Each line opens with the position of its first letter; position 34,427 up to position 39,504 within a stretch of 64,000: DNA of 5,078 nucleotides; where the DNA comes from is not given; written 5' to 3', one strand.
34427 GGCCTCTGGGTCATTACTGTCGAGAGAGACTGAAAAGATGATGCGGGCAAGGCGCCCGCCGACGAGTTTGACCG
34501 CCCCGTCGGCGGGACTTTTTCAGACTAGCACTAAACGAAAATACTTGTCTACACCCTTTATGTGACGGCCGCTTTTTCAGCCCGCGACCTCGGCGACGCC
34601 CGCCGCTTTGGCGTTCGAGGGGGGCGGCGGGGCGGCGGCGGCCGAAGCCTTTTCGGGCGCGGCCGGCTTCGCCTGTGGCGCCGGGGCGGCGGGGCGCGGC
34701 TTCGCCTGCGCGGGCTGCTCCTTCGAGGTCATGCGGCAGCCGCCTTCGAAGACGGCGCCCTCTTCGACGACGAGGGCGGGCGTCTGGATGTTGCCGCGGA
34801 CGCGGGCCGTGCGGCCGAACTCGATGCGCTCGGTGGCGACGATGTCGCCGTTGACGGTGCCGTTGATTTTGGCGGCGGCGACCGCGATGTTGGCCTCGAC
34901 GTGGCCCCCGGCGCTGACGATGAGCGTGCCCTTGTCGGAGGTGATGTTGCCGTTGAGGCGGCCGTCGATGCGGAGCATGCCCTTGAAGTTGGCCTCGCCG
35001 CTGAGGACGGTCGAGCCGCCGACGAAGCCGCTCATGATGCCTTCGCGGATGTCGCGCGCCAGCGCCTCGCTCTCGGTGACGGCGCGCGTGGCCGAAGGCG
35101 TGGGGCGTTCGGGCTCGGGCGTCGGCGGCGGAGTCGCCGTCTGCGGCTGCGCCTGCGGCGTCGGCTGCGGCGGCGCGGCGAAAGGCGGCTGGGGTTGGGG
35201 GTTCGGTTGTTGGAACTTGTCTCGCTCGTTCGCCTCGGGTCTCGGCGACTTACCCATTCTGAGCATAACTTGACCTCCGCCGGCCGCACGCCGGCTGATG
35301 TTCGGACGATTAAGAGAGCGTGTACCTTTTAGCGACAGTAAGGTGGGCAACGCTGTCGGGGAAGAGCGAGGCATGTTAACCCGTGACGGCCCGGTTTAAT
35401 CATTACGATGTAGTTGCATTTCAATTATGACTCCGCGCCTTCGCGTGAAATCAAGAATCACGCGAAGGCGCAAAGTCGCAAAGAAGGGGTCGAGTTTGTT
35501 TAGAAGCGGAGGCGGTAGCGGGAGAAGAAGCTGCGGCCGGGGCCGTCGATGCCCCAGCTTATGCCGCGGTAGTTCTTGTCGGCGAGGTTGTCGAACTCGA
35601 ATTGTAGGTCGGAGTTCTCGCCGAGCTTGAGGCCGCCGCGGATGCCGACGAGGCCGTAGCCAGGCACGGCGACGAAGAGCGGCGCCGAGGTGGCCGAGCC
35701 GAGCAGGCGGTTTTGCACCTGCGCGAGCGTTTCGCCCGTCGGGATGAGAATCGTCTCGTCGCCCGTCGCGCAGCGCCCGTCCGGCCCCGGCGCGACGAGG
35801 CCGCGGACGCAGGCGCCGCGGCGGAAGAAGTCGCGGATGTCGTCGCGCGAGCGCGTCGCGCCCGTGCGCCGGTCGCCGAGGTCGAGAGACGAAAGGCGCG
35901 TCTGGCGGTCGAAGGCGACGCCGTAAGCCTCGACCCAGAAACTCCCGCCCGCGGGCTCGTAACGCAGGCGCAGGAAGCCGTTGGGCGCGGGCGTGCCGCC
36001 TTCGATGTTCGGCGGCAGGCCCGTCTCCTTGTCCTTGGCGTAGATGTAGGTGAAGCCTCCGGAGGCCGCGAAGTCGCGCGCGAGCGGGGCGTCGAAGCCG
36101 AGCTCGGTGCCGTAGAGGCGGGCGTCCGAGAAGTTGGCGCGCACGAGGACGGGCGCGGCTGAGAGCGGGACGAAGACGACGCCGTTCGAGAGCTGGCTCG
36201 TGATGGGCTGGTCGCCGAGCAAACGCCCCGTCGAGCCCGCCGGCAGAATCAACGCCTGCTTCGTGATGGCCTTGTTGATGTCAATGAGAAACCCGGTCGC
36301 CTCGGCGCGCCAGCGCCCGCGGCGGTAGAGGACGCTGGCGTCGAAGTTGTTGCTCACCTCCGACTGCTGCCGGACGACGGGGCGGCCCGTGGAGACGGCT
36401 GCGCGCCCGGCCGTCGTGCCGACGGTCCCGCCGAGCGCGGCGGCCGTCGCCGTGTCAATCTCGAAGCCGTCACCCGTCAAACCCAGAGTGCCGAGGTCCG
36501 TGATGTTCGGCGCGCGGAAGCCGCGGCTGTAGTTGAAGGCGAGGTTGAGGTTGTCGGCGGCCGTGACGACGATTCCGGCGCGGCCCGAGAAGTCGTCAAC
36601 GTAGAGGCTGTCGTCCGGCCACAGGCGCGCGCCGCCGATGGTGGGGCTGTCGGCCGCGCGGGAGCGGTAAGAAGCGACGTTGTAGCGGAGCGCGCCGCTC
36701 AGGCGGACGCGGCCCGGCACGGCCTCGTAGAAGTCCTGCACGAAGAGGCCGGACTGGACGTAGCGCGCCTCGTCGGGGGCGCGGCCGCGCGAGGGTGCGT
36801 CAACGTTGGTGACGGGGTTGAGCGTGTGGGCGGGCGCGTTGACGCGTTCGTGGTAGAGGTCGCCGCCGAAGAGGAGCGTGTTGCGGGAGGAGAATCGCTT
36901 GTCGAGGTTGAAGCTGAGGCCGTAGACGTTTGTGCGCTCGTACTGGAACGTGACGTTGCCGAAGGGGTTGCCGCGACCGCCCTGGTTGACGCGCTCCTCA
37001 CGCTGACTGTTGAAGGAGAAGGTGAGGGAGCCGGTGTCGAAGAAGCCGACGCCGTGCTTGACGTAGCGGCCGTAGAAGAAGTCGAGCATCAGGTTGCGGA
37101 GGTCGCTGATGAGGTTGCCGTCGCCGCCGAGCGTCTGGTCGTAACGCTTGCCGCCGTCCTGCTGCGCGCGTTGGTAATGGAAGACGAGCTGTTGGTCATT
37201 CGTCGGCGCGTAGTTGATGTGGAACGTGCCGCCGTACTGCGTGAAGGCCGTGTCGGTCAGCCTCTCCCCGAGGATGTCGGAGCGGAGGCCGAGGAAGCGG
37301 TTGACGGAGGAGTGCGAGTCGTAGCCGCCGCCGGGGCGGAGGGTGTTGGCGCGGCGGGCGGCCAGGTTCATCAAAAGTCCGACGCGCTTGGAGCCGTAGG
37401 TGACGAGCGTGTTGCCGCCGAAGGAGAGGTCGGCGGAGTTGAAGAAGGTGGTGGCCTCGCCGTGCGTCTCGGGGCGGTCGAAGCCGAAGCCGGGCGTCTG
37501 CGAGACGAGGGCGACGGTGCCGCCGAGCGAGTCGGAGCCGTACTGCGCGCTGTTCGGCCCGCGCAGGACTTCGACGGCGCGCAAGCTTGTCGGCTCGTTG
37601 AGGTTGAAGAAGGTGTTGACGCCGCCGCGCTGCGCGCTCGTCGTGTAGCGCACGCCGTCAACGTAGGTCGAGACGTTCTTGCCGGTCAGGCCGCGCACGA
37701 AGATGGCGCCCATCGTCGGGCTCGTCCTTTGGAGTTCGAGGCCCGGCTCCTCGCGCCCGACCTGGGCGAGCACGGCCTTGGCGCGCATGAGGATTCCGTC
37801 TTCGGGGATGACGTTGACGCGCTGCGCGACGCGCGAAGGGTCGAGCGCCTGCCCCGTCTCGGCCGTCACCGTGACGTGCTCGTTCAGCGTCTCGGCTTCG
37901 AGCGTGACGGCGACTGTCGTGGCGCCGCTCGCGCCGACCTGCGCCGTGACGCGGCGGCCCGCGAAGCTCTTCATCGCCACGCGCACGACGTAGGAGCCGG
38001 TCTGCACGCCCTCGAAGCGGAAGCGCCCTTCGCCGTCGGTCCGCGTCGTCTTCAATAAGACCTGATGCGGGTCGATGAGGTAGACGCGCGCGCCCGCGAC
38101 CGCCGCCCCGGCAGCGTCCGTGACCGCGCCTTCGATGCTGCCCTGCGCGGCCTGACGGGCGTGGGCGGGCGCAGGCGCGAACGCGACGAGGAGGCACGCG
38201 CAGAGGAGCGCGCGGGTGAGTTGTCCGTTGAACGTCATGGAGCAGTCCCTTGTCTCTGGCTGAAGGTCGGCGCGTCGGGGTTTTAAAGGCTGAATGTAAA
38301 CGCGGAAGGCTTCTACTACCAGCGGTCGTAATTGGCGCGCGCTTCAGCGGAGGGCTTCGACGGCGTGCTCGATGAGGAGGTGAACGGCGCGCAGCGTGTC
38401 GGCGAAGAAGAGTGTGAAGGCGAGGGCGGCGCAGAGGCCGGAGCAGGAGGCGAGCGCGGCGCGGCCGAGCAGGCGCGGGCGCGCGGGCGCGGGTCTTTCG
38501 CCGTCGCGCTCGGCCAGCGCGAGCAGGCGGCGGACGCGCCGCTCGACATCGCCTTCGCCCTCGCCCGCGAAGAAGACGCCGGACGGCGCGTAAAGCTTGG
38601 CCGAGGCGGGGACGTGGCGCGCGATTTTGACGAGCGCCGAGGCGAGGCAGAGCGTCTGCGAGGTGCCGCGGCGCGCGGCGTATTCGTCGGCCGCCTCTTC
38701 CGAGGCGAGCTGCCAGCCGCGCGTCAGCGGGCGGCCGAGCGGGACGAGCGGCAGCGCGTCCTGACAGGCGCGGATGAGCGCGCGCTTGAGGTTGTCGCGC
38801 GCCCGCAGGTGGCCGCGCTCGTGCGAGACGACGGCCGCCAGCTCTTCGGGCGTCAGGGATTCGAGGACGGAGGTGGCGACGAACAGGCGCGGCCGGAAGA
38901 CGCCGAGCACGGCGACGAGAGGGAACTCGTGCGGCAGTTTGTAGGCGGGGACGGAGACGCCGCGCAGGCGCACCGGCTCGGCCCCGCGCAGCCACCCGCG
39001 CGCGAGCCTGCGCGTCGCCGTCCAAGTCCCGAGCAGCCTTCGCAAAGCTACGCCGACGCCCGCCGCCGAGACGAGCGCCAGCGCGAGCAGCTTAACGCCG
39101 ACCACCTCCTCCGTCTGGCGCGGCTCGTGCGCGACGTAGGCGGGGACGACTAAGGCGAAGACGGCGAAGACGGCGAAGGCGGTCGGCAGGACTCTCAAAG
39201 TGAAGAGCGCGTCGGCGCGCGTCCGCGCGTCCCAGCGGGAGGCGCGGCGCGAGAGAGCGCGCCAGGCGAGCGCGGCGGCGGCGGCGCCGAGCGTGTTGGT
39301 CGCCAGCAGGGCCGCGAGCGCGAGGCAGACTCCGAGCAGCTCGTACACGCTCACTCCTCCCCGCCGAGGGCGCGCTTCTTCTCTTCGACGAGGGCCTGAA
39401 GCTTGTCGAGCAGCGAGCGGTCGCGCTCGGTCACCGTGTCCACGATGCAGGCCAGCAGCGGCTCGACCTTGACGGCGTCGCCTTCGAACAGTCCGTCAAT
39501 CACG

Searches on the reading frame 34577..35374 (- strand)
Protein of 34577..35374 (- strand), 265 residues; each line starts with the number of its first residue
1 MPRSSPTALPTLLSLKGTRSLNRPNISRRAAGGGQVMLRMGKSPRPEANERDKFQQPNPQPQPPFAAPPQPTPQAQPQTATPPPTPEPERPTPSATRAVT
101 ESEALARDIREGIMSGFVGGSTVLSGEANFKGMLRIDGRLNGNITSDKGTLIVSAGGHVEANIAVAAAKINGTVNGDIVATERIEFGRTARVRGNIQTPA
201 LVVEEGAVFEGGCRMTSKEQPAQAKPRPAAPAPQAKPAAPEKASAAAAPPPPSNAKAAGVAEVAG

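Call 50: search_protein_families(library=pfam, proteins=[window:34577-35374:-])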
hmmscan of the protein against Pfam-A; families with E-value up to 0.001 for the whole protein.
window:34577-35374:- (265 aa): 1 family
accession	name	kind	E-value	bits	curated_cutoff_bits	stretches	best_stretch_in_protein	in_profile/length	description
PF04519.19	Bactofilin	-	2.3e-25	89.2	27.9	1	118-213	3-97/98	Polymer-forming cytoskeletal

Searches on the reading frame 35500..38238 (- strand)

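Call 50: search_protein_families(library=pfam, proteins=[window:35500-38238:-])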
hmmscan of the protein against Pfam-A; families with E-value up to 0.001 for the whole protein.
window:35500-38238:- (912 aa): 6 families
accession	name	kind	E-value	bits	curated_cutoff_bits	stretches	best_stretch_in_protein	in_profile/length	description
PF00593.30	TonB_dep_Rec_b-barrel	-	3.1e-25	90.4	27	1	330-885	25-436/436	TonB dependent receptor-like, beta-barrel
PF07715.20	Plug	-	3.2e-17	63.4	23.9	1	135-241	3-107/107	TonB-dependent Receptor Plug Domain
PF13620.12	CarboxypepD_reg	-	1.5e-15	57.7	32.3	1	34-114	1-82/82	Carboxypeptidase regulatory-like domain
PF13715.12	CarbopepD_reg_2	-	8e-08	32.6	32.2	1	35-122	1-86/88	CarboxypepD_reg-like domain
PF17210.9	SdrD_B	-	1.2e-06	29.2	29.7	1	39-108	16-83/112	SdrD B-like domain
PF11974.14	bMG3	-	0.00041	20.7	34.9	1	43-102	24-63/103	Bacterial alpha-2-macroglobulin MG3 domain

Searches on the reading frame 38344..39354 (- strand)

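Call 50: search_protein_families(library=pfam, proteins=[window:38344-39354:-])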
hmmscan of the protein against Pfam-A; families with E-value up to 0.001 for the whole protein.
window:38344-39354:- (336 aa): 2 families
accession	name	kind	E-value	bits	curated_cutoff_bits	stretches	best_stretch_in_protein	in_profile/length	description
PF01435.24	Peptidase_M48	-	7e-08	33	20.3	1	156-196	48-89/186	Peptidase family M48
PF05569.17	Peptidase_M56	-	2.6e-07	30.6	31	1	148-224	169-245/296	BlaR1 peptidase M56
